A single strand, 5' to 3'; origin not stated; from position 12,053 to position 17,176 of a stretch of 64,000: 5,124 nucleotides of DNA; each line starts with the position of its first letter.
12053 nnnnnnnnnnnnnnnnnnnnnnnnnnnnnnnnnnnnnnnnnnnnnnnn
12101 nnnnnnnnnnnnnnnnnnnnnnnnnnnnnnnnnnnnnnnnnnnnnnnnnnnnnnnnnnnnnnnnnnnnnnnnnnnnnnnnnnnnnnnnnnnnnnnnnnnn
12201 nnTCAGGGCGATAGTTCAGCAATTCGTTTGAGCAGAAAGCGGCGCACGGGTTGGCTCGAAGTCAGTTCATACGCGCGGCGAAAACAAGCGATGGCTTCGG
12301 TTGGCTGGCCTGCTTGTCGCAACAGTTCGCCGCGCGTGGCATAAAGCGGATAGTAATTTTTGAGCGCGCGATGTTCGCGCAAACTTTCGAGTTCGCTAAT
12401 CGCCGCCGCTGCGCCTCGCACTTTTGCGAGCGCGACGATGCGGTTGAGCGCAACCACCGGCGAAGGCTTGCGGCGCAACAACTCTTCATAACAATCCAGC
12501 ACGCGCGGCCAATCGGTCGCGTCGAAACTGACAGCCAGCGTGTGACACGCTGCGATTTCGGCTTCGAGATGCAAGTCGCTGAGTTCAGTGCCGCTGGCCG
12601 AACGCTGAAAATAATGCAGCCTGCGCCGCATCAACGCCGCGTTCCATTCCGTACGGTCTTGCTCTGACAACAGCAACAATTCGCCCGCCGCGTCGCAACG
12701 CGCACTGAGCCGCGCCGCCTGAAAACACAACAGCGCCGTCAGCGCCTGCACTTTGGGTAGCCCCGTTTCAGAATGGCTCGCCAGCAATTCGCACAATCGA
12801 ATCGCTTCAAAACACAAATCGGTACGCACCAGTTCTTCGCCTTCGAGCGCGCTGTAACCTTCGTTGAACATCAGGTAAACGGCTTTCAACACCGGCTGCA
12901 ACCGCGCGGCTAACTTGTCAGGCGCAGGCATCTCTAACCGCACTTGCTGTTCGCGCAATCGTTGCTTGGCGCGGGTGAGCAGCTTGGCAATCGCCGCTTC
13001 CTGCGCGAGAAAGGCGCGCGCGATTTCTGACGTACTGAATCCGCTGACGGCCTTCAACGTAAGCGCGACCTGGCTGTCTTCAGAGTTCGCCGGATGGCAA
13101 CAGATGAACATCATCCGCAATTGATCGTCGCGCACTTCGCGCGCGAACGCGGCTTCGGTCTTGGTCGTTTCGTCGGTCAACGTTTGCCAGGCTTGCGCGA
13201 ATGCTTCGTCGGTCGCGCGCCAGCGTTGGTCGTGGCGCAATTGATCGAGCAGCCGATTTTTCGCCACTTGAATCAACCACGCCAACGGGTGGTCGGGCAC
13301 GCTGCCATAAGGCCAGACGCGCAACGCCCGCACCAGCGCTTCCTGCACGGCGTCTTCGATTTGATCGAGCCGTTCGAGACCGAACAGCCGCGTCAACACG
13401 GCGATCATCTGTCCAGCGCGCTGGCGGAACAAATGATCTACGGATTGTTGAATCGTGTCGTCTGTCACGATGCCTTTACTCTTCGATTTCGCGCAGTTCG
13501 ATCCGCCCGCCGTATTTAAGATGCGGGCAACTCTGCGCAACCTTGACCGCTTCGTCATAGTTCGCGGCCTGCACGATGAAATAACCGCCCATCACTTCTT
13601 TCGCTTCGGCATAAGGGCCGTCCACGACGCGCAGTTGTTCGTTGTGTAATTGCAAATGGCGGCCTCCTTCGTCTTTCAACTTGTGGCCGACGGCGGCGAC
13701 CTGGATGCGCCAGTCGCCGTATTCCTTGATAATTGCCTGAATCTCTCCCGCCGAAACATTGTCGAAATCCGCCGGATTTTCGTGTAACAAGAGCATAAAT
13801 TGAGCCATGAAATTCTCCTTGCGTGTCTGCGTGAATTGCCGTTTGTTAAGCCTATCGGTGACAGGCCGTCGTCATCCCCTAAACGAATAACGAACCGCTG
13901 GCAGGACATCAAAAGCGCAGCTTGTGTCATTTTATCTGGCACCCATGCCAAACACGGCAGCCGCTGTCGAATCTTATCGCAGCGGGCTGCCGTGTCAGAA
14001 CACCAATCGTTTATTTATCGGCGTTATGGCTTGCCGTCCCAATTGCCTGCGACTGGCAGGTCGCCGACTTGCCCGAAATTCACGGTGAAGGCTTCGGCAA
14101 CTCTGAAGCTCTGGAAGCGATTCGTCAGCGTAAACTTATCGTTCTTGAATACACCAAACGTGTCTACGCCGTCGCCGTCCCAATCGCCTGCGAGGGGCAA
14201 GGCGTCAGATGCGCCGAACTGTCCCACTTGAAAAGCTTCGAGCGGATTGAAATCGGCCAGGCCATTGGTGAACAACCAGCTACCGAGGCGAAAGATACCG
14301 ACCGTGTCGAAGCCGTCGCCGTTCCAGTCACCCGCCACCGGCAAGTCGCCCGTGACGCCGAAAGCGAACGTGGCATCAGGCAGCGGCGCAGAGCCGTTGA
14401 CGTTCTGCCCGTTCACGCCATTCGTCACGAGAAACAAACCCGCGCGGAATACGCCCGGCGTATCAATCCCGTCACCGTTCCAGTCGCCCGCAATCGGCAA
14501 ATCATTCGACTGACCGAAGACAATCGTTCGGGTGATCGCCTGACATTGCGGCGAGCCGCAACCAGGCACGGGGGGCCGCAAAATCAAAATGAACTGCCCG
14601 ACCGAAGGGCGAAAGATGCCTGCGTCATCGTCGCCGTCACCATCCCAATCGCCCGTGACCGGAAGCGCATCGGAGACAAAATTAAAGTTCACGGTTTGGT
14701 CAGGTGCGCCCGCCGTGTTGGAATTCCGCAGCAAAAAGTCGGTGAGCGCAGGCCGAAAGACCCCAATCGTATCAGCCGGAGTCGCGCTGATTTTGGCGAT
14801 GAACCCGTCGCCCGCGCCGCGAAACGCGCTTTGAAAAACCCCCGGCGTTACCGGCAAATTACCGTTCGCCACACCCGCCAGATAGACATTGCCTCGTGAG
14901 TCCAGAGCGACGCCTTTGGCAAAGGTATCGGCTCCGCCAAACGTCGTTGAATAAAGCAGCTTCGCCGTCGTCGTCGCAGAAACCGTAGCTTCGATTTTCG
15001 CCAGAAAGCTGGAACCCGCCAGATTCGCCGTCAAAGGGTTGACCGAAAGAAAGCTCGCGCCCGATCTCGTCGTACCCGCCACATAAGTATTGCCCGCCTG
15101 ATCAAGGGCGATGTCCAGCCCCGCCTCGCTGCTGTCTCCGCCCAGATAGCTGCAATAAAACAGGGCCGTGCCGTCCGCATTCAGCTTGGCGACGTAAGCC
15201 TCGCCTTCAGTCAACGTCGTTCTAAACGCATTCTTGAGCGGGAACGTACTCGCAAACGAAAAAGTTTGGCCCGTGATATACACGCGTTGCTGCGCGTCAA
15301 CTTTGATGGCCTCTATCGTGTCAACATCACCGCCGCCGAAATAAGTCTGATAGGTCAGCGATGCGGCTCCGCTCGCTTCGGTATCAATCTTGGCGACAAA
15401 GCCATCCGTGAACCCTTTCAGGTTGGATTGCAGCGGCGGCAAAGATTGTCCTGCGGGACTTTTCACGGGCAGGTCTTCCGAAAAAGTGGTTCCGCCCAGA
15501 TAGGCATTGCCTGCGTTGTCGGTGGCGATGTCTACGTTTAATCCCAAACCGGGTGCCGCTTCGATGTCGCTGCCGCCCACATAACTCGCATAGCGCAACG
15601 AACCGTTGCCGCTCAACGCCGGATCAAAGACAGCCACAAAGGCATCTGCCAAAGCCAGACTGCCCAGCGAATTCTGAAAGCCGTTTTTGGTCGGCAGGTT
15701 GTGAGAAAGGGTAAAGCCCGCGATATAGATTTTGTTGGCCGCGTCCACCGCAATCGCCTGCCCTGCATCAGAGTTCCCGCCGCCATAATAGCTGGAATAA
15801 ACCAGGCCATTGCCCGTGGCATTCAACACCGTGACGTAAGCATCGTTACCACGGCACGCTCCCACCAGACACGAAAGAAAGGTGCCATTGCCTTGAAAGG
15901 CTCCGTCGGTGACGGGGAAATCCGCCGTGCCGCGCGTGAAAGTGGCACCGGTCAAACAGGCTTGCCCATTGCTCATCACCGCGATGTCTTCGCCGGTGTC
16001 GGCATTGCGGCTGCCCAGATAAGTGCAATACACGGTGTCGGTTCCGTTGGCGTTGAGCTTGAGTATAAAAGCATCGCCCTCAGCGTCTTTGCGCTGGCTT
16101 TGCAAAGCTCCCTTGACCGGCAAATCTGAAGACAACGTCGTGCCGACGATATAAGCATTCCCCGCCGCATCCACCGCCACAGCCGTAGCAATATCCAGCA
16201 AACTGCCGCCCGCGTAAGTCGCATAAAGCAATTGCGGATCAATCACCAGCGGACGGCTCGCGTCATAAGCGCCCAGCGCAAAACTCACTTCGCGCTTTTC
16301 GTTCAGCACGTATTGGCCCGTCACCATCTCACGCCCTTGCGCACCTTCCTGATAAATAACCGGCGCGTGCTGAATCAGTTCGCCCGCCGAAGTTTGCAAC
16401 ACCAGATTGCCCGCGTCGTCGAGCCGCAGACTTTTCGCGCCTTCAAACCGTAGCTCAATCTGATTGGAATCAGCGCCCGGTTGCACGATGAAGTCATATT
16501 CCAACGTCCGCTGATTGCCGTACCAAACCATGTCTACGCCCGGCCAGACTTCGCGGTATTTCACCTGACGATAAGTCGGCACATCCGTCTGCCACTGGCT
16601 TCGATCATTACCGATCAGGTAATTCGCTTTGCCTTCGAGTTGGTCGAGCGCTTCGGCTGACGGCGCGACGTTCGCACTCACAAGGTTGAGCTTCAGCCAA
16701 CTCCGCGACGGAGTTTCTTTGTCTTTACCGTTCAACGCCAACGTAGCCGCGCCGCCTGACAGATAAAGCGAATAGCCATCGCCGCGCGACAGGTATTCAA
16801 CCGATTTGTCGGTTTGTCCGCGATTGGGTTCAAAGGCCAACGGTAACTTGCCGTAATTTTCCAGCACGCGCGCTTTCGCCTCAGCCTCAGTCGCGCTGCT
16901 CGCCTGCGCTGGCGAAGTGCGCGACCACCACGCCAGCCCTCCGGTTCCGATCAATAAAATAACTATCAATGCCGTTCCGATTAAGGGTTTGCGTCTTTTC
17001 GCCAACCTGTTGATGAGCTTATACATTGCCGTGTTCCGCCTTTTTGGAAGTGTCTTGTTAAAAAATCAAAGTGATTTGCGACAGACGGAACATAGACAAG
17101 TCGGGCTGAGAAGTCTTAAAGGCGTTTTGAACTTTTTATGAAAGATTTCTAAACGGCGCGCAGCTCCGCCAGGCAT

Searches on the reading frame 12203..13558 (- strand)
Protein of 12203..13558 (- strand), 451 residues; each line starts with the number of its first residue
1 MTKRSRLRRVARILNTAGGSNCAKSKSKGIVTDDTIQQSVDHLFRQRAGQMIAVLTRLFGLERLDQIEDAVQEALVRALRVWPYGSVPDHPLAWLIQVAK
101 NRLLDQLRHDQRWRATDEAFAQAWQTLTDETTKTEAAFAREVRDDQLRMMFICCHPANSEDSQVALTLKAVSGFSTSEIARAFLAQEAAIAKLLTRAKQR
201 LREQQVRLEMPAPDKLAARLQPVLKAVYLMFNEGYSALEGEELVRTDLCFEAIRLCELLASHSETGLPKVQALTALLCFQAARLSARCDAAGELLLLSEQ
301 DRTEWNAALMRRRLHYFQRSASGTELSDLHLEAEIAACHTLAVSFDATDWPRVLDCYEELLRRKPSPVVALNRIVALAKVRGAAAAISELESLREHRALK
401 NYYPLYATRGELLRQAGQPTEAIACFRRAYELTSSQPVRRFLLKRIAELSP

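Call 23: search_protein_families(library=pfam, proteins=[window:12203-13558:-], max_evalue=0.00001)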
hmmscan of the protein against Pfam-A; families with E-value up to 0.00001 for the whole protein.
window:12203-13558:- (451 aa): 3 families
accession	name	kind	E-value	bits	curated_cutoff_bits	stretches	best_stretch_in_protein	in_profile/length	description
PF20239.3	DUF6596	-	4e-32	111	27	1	219-320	1-101/102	Family of unknown function (DUF6596)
PF04542.20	Sigma70_r2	-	3.3e-09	36.8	24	1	43-112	1-70/71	Sigma-70 region 2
PF07719.23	TPR_2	-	8.1e-06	26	27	0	405-432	3-30/34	Tetratricopeptide repeat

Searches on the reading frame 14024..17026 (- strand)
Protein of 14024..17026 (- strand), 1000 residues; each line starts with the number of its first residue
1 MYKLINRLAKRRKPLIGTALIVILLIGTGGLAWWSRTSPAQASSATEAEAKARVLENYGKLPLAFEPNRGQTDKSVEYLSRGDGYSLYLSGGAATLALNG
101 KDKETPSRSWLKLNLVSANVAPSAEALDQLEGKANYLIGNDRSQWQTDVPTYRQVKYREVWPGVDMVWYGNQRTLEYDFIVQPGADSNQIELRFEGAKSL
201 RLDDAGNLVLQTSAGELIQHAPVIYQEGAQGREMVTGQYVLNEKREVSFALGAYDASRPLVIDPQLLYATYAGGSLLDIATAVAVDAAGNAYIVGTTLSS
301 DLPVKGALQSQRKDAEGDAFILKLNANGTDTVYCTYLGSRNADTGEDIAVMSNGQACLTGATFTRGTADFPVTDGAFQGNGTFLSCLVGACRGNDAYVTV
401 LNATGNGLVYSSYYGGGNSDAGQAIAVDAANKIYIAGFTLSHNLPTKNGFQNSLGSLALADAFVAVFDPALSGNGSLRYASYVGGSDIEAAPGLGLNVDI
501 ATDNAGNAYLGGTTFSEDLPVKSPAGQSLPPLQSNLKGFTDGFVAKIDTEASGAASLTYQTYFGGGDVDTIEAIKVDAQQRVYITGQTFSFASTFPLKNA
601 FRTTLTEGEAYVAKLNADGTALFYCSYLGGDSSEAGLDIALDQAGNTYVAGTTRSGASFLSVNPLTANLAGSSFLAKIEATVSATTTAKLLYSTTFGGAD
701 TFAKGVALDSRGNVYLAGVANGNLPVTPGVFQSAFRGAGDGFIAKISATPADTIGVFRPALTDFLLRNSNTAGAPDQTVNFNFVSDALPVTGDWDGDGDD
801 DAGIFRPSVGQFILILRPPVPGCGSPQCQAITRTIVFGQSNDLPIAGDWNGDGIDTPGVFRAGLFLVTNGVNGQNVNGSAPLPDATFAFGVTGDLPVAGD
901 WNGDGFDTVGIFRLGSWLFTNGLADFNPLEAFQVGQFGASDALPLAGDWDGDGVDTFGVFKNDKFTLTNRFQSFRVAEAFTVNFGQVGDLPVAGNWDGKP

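Call 23: search_protein_families(library=pfam, proteins=[window:14024-17026:-], max_evalue=0.00001)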
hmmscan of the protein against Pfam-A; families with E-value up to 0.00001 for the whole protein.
window:14024-17026:- (1000 aa): 2 families
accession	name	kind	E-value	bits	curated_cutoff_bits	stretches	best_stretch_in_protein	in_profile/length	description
PF25778.1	DUF7948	-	5.2e-65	219.9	27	1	65-264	1-213/214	Domain of unknown function (DUF7948)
PF06739.17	SBBP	-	2.9e-23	81.9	20.5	1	696-725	6-38/38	Beta-propeller repeat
